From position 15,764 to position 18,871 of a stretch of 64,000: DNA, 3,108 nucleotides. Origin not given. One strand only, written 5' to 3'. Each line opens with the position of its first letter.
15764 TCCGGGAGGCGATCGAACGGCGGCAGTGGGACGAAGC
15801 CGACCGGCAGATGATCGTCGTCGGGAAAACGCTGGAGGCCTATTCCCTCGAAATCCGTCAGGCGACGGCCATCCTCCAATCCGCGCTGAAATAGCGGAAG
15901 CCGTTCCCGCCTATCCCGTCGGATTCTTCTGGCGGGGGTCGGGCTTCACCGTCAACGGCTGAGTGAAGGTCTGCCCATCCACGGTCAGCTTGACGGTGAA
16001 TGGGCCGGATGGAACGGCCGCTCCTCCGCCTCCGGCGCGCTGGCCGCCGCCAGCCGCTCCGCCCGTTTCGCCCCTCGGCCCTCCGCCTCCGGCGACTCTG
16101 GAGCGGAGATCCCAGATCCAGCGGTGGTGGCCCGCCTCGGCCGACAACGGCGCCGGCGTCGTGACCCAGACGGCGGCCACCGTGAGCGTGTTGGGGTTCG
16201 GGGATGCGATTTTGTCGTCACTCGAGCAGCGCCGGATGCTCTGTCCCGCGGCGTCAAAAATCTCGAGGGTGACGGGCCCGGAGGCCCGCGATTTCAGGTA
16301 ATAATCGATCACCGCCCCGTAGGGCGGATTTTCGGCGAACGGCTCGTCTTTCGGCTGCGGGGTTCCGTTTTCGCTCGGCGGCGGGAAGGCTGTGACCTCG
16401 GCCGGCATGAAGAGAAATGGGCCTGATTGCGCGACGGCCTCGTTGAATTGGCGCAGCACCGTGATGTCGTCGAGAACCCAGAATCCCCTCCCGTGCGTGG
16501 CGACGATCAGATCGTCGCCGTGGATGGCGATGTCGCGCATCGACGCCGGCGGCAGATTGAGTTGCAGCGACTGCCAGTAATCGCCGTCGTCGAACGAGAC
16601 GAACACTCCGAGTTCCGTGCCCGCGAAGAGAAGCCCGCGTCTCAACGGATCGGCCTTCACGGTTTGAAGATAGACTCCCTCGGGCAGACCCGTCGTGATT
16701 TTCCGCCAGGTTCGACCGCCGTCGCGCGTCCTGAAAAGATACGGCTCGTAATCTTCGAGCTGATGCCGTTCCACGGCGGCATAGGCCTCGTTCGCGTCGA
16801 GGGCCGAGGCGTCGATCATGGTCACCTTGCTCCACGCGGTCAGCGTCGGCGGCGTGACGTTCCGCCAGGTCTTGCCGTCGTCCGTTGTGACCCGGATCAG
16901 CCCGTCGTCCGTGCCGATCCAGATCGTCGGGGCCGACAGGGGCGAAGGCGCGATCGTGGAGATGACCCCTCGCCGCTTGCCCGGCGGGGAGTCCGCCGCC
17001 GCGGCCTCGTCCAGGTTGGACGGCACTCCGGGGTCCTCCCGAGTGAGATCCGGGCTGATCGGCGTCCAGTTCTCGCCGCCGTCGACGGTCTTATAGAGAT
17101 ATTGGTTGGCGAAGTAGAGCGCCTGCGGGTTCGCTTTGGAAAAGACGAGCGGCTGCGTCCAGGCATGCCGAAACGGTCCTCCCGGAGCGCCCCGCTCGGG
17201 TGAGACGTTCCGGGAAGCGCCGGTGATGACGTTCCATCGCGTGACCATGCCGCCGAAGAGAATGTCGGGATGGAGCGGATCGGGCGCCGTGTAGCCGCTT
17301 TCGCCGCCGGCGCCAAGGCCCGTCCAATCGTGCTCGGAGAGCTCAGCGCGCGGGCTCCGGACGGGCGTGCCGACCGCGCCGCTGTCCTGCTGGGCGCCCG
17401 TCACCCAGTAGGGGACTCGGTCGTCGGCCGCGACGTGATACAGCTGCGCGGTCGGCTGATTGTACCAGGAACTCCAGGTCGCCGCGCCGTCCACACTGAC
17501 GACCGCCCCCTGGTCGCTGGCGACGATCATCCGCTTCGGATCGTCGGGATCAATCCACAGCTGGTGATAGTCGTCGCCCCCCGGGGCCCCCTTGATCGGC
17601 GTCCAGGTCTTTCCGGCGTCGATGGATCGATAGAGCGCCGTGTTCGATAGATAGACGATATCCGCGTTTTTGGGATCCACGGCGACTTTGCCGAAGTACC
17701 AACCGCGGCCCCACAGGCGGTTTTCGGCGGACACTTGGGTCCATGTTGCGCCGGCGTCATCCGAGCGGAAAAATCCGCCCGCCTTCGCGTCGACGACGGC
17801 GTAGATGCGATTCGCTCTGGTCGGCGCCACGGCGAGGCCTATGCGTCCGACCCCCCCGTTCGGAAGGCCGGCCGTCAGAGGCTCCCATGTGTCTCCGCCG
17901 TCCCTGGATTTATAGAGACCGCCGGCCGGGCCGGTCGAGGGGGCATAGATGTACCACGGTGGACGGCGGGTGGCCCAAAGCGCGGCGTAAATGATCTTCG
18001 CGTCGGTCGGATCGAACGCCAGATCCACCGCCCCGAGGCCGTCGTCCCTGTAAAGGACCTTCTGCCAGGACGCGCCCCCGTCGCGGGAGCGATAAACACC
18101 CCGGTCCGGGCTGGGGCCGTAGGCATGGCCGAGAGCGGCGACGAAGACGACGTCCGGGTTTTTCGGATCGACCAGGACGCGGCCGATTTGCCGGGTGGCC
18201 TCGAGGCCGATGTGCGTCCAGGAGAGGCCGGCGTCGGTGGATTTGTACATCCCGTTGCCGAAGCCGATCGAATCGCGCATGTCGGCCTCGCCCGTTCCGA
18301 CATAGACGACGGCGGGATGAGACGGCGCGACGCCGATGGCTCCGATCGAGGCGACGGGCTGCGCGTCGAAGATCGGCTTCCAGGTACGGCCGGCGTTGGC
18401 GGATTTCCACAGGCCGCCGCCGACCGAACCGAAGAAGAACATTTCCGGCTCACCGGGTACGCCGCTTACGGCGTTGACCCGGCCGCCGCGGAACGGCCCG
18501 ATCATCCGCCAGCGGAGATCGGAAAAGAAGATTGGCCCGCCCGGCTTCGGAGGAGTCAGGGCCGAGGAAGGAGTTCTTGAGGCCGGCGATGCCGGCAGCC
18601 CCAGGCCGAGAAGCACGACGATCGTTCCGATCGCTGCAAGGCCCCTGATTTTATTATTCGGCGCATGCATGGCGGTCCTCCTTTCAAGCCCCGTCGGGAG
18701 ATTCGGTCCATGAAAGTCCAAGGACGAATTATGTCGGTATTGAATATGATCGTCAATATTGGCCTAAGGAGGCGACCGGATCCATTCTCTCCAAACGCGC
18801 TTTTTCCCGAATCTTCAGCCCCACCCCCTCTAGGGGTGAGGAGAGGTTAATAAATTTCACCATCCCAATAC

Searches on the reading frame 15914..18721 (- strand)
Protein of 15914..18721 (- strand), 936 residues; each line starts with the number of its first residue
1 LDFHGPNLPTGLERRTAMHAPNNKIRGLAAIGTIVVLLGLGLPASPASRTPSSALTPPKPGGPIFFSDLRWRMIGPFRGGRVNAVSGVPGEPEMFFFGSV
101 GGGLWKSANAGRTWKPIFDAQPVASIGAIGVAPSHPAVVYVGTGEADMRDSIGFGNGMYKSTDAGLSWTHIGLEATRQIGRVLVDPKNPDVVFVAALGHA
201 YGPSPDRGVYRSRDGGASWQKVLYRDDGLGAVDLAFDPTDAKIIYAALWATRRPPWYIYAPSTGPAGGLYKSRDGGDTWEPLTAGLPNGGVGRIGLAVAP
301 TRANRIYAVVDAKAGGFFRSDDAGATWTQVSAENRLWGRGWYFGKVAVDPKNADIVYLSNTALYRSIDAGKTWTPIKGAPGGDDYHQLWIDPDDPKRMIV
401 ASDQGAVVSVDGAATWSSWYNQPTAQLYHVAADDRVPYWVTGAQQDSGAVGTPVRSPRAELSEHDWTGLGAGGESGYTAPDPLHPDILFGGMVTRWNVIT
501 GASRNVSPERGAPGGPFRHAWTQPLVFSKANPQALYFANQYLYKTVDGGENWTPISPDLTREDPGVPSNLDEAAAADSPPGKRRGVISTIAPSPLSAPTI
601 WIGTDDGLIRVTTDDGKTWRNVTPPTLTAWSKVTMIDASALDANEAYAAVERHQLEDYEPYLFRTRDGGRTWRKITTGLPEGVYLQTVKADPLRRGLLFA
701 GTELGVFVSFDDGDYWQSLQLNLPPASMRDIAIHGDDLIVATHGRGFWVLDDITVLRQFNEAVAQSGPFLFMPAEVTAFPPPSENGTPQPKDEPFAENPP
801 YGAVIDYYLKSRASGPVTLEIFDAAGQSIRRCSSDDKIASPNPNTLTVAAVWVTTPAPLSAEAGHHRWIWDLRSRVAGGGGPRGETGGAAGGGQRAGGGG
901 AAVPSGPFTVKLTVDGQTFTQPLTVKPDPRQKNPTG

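Call 73: search_protein_families(library=pfam, proteins=[window:15914-18721:-], max_evalue=0.001)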
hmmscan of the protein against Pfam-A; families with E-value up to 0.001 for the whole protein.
window:15914-18721:- (936 aa): 5 families
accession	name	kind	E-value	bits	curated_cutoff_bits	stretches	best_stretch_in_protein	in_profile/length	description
PF15902.12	Sortilin-Vps10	-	1.9e-31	109.8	33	5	104-223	3-113/446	Sortilin, neurotensin receptor 3,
PF02012.26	BNR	-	2e-15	54.7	27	0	210-221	1-12/12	BNR/Asp-box repeat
PF14870.12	PSII_BNR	-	2.4e-10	40.6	27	1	268-375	39-139/303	Photosynthesis system II assembly factor YCF48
PF13088.12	BNR_2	-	1.4e-08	34.9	31.4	0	606-718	137-250/277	BNR repeat-like domain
PF15899.11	BNR_6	-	0.00028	21.1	27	0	363-374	1-12/14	BNR-Asp box repeat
